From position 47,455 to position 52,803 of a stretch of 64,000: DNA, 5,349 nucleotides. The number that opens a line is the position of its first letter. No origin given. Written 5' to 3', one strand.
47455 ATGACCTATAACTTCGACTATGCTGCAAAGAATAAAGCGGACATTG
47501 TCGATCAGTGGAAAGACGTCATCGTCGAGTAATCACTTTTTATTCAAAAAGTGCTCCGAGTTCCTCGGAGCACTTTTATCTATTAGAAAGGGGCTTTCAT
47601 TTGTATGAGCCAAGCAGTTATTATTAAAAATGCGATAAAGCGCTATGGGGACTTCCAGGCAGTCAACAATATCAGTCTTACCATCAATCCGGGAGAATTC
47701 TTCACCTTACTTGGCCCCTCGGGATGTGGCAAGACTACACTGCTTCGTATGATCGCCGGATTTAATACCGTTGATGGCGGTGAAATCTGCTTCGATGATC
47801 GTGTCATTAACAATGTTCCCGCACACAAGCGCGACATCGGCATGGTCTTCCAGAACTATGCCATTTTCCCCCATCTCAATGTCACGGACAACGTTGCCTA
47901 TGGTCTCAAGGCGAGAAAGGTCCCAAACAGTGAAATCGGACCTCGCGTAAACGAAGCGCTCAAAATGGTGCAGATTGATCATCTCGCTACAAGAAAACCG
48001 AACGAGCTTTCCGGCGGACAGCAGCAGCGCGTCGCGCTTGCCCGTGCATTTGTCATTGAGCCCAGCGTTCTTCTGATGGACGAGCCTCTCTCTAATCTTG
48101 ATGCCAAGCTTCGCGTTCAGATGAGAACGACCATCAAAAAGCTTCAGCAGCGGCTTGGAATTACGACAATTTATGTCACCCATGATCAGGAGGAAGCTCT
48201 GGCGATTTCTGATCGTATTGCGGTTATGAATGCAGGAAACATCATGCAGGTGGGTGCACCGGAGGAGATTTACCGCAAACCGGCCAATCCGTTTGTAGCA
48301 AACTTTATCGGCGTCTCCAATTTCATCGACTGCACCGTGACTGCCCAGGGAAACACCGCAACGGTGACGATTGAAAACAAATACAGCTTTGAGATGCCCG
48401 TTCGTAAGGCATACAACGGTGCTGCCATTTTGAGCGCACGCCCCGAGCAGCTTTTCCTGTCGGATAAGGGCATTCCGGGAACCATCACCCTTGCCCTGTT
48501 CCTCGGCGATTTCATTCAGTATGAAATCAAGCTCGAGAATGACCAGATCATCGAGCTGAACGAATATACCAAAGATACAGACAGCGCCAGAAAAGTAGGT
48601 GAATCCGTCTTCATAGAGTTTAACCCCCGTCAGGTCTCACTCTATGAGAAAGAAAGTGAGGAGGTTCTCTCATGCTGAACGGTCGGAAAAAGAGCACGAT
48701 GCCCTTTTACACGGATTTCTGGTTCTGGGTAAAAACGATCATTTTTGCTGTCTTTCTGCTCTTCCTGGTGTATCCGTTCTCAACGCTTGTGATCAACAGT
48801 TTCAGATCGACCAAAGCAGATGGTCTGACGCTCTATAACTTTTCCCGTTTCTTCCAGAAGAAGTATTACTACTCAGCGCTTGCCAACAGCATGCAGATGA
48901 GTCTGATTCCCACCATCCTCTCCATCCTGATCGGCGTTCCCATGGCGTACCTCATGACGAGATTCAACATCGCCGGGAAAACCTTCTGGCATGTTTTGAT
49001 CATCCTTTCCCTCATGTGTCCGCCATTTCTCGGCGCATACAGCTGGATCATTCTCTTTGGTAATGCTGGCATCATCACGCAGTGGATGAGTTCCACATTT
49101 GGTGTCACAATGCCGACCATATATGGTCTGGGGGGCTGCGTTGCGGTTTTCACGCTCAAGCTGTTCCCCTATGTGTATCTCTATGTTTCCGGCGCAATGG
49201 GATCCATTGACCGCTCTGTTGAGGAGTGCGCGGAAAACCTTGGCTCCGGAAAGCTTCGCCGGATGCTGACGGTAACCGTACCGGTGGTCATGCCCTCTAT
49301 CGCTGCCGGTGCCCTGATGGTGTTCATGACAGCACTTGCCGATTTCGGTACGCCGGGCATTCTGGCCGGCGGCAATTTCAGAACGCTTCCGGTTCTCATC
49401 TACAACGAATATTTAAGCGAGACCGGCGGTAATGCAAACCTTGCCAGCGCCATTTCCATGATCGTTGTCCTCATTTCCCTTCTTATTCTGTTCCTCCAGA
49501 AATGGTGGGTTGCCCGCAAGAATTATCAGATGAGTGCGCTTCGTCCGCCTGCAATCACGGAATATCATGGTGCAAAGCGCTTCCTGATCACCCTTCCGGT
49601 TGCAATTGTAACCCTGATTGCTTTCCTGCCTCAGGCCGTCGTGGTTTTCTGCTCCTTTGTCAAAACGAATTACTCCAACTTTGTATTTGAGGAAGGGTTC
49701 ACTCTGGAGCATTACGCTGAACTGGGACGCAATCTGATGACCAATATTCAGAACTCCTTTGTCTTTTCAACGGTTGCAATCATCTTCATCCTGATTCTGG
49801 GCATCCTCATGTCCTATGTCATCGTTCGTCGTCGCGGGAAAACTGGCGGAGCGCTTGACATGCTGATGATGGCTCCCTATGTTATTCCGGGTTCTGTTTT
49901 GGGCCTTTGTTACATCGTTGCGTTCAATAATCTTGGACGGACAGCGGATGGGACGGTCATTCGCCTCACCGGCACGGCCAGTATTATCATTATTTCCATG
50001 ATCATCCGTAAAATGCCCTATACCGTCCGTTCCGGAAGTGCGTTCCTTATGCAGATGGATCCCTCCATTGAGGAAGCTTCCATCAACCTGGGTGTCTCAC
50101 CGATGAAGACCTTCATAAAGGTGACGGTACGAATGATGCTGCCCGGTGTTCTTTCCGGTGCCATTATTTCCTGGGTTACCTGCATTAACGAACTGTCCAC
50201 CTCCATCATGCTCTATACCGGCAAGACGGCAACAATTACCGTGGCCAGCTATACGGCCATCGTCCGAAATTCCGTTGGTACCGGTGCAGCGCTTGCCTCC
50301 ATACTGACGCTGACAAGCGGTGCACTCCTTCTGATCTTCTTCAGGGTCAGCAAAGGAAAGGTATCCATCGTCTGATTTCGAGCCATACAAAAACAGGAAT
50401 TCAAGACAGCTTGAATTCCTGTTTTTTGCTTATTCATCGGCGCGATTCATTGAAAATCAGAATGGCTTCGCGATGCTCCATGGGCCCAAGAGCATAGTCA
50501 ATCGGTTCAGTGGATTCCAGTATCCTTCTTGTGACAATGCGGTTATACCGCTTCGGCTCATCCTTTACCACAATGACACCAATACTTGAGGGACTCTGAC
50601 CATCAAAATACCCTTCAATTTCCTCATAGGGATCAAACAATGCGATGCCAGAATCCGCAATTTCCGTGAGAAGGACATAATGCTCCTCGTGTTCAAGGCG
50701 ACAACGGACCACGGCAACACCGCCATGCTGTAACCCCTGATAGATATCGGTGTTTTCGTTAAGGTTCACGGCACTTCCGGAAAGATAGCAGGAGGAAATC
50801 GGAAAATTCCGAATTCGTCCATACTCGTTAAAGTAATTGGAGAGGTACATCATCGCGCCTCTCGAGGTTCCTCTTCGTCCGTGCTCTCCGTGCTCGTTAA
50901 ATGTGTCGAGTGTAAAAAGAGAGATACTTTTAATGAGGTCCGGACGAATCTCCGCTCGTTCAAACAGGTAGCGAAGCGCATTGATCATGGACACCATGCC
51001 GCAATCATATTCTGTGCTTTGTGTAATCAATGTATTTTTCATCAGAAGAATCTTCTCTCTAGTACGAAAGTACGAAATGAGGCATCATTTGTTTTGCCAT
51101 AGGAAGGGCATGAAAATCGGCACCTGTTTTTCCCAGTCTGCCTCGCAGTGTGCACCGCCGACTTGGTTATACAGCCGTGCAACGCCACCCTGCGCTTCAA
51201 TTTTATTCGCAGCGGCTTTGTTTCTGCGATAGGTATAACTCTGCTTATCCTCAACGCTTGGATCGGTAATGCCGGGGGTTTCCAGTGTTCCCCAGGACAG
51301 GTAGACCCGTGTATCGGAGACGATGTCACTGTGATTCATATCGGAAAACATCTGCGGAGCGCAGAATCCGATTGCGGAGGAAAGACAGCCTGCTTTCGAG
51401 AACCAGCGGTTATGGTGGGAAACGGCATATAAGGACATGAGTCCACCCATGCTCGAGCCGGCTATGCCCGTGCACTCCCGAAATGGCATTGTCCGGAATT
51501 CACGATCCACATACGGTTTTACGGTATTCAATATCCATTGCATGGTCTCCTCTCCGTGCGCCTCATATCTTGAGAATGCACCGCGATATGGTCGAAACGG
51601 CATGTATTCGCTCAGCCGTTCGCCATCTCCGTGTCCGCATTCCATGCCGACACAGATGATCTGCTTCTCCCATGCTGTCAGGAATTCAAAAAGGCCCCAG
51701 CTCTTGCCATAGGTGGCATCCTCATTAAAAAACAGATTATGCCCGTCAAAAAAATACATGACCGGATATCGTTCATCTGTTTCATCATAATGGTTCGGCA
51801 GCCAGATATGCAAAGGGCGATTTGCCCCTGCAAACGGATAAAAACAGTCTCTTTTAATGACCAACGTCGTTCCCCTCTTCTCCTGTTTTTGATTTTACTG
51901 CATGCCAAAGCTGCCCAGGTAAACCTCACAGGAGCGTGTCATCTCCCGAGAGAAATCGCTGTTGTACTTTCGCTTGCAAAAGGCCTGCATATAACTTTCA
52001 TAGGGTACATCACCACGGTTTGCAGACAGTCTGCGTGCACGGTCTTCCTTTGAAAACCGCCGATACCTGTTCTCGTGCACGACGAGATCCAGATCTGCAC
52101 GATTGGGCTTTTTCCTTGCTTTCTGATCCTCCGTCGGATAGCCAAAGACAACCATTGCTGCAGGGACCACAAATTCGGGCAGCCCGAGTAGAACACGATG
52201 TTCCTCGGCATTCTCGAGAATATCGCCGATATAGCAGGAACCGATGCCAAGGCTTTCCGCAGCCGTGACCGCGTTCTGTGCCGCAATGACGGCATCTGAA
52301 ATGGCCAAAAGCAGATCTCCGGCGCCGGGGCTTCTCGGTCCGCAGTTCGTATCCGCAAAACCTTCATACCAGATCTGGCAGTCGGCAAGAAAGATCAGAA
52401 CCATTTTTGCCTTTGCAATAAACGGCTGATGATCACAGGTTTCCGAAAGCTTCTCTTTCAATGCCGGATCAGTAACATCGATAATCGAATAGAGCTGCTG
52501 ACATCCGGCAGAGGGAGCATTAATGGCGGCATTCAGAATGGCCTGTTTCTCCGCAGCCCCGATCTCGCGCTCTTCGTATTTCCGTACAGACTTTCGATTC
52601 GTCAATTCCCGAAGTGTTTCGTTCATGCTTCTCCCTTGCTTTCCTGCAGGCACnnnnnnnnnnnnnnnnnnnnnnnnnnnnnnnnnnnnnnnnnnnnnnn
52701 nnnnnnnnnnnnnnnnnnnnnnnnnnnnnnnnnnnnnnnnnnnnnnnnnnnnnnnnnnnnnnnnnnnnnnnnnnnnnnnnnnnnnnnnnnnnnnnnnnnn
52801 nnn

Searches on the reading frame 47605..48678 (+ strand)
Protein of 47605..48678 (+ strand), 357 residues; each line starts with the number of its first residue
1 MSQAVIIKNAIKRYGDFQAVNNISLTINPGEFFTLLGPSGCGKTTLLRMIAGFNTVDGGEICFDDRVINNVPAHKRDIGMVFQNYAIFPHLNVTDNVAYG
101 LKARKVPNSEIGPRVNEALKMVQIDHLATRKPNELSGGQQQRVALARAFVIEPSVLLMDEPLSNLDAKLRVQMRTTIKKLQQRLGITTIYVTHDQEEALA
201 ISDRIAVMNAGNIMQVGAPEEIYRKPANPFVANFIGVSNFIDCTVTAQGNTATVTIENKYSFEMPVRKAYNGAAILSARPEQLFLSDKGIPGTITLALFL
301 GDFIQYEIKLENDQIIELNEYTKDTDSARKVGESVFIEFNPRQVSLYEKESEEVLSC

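Call 46: search_protein_families(library=pfam, proteins=[window:47605-48678:+])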
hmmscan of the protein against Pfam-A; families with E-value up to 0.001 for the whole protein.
window:47605-48678:+ (357 aa): 4 families
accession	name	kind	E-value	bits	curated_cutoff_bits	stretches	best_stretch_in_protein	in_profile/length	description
PF00005.33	ABC_tran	-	1.3e-36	126.7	25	1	20-162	1-136/137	ABC transporter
PF08402.16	TOBE_2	-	3.7e-10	40.2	21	1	277-345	2-74/76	TOBE domain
PF13304.12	AAA_21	-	1e-06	29.5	27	0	116-196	218-301/304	AAA domain, putative AbiEii toxin, Type IV TA system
PF02463.25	SMC_N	-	2e-05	24.6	40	0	68-198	113-202/220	RecF/RecN/SMC N terminal domain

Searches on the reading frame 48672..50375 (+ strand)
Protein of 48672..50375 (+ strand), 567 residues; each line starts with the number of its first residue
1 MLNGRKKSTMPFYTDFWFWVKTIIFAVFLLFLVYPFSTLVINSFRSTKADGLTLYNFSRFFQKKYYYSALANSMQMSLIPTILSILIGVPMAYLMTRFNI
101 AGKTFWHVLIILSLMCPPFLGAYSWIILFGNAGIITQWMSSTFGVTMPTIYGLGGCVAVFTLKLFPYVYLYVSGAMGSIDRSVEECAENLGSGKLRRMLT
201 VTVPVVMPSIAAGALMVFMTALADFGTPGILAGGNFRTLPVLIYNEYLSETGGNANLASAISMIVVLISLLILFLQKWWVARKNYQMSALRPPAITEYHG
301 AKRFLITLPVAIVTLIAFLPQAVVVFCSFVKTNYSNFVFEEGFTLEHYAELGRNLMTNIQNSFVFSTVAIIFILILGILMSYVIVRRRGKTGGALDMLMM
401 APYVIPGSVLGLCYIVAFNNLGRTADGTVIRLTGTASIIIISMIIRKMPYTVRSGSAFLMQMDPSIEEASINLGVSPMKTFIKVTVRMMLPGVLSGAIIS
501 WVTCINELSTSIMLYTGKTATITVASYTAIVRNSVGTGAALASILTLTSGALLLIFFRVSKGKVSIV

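Call 47: search_protein_families(library=pfam, proteins=[window:48672-50375:+])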
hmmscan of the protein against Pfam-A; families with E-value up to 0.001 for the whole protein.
window:48672-50375:+ (567 aa): 1 family
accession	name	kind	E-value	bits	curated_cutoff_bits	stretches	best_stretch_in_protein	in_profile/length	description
PF00528.27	BPD_transp_1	-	1.9e-23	83.6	26.4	2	85-282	2-181/184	Binding-protein-dependent transport system inner membrane component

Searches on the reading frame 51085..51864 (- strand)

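Call 47: search_protein_families(library=pfam, proteins=[window:51085-51864:-])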
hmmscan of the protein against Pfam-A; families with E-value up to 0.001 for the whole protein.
window:51085-51864:- (259 aa): 1 family
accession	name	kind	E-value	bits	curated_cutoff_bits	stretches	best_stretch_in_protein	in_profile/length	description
PF00756.26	Esterase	-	3e-21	76.8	22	1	15-247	7-243/251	Putative esterase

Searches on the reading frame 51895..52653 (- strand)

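Call 47: search_protein_families(library=pfam, proteins=[window:51895-52653:-])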
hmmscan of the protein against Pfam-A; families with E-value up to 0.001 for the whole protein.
window:51895-52653:- (252 aa): 2 families
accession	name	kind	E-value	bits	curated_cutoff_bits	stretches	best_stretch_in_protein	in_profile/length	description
PF00881.29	Nitroreductase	-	5.2e-20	72.7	23.5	1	18-172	2-167/167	Nitroreductase family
PF14512.11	TM1586_NiRdase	-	3.1e-06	27.4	27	0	15-47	4-36/215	Putative TM nitroreductase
